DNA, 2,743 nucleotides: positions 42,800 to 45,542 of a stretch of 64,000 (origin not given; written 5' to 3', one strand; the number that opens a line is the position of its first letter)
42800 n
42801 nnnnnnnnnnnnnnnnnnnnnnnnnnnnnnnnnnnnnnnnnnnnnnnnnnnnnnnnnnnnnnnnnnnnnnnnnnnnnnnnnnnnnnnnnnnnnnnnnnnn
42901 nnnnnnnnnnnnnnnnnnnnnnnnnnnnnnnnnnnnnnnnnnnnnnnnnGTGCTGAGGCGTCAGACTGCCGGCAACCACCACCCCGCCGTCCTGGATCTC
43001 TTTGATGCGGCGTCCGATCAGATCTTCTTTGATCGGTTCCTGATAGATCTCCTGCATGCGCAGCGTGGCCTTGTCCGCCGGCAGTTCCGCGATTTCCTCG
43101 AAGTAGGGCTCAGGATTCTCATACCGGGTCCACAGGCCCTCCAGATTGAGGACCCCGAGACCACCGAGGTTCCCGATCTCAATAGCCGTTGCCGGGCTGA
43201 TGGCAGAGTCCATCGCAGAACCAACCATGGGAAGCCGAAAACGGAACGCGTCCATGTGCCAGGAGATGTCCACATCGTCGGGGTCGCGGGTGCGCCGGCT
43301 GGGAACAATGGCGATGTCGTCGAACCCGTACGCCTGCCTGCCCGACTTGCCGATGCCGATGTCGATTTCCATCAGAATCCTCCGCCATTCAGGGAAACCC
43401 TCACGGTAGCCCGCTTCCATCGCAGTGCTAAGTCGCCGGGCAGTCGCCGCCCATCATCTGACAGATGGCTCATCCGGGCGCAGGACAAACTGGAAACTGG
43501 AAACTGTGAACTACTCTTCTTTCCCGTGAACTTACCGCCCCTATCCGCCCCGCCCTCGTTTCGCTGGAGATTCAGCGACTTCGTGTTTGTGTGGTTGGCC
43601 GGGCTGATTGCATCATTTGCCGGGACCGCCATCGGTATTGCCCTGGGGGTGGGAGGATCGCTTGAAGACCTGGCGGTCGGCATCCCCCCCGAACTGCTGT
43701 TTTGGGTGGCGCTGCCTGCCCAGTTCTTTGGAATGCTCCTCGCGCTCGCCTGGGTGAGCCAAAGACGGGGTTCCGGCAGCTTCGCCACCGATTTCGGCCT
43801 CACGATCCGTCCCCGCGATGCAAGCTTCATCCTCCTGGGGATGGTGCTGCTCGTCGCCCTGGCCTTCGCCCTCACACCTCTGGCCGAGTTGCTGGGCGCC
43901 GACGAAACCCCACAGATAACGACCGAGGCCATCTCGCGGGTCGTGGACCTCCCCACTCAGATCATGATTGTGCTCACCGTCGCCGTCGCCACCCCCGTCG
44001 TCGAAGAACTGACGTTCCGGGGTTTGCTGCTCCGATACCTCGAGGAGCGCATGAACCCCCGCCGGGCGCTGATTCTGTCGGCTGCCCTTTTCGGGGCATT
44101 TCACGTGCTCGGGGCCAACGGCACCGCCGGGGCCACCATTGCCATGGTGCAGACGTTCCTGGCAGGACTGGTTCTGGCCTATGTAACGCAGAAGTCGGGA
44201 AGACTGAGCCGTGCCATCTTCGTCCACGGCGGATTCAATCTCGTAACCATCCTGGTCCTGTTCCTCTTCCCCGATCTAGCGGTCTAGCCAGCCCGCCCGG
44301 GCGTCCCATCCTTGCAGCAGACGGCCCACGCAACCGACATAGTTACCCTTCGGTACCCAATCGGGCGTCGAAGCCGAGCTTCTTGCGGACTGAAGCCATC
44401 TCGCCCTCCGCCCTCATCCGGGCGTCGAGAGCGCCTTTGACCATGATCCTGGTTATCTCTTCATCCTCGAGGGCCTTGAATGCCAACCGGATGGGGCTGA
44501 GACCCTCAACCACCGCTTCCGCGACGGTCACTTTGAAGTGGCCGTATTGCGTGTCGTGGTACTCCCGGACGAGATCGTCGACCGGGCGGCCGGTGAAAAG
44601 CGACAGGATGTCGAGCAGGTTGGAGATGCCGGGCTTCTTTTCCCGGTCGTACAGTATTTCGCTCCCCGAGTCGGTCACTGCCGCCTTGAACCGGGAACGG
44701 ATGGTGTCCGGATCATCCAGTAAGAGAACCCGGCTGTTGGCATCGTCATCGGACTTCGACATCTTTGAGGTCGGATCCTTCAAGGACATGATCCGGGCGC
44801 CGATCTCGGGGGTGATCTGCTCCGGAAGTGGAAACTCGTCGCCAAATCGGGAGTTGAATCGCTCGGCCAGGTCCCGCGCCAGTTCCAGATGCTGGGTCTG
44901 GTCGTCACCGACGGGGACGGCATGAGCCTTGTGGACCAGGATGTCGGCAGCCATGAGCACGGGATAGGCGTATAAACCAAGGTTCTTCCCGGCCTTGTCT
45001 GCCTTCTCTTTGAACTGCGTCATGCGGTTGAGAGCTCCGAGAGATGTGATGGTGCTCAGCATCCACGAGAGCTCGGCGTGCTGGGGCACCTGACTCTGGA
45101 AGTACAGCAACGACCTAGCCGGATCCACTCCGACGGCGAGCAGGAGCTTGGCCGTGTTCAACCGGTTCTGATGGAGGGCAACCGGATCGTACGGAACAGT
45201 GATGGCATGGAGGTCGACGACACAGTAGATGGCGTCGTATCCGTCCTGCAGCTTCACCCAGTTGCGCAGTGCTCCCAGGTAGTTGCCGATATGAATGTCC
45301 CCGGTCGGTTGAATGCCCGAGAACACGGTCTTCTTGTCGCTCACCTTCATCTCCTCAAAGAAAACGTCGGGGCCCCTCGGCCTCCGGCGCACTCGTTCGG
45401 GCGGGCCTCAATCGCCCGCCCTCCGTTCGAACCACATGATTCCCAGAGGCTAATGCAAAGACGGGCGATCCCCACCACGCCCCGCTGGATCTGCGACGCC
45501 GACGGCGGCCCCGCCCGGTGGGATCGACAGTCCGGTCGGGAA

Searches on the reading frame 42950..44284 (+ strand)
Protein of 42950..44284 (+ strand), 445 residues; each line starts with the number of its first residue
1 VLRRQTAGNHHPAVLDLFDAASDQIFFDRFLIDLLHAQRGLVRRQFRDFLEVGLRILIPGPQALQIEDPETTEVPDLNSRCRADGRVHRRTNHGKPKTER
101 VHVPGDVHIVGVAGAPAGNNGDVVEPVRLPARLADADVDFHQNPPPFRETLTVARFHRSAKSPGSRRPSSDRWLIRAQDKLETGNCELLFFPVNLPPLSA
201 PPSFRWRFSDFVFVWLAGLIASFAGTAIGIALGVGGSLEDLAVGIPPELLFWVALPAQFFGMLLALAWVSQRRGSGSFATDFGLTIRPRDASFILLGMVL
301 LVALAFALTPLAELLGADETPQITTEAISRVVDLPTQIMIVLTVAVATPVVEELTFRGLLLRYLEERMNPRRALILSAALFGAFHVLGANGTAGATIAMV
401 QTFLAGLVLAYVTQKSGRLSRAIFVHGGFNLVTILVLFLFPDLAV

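Call 26: search_protein_families(library=pfam, max_evalue=0.00001, proteins=[window:42950-44284:+])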
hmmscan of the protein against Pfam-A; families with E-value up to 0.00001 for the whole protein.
window:42950-44284:+ (445 aa): 1 family
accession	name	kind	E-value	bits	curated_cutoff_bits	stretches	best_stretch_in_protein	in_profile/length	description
PF02517.21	Rce1-like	-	1e-20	74.3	22.4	1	337-432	4-93/93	Type II CAAX prenyl endopeptidase Rce1-like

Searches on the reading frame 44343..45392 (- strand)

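Call 26: search_protein_families(library=pfam, max_evalue=0.00001, proteins=[window:44343-45392:-])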
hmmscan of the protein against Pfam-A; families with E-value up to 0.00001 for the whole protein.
window:44343-45392:- (349 aa): 1 family
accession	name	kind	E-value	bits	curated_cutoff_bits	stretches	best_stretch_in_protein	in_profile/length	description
PF00579.31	tRNA-synt_1b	-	2.9e-72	243.9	21.1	1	21-296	6-289/292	tRNA synthetases class I (W and Y)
